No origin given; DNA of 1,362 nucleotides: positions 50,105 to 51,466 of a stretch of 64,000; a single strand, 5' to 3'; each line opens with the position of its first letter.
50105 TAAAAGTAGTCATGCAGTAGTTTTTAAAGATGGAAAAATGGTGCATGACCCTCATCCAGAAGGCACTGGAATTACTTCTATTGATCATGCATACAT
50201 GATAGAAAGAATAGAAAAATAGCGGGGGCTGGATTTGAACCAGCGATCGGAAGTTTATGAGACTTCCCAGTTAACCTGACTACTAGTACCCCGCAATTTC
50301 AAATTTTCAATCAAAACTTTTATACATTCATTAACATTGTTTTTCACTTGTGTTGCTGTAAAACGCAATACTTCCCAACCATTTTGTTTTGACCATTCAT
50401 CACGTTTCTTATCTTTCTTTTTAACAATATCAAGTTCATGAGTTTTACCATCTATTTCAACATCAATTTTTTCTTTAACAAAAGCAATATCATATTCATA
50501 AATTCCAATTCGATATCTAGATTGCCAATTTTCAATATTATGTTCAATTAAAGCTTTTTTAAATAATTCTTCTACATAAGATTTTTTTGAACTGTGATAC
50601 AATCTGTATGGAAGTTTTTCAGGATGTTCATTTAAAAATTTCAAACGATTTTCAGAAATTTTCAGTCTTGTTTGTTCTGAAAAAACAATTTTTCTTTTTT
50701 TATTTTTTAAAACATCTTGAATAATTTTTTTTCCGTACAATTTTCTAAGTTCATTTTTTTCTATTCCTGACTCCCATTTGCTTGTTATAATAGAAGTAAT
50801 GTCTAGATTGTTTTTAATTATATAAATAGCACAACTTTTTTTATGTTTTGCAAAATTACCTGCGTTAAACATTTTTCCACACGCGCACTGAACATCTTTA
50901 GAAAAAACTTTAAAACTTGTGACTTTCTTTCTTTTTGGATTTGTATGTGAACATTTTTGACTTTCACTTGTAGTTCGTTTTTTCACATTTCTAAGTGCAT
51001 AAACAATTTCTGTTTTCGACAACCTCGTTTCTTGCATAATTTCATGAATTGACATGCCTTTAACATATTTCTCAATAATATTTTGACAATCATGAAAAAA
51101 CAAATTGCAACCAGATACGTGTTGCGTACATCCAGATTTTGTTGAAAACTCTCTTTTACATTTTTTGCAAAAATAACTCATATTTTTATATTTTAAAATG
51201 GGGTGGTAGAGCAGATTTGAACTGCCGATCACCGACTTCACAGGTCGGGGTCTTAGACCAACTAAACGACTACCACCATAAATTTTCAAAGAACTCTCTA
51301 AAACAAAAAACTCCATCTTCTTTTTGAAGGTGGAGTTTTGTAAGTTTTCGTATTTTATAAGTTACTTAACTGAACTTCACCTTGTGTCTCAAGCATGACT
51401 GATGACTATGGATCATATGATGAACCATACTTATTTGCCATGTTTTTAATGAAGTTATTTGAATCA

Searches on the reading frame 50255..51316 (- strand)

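Call 9: search_protein_families(library=phrogs, proteins=[window:50255-51316:-], max_evalue=0.001)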
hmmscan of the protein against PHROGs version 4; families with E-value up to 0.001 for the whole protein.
window:50255-51316:- (353 aa): 1 family
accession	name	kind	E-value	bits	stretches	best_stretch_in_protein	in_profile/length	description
phrog_9529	-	unknown function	0.00022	22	1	264-335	115-190/247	-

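Call 44: search_protein_families(library=pfam, proteins=[window:50255-51316:-], max_evalue=0.001)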
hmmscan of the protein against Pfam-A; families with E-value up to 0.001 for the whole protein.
window:50255-51316:- (353 aa): 2 families
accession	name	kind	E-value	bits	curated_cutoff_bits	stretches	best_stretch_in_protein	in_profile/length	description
PF04480.18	DUF559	-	4e-11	43.2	20.6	1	265-338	36-107/109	Protein of unknown function (DUF559)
PF18741.7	MTES_1575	-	3e-05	24.5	38.2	1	254-339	7-96/96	REase_MTES_1575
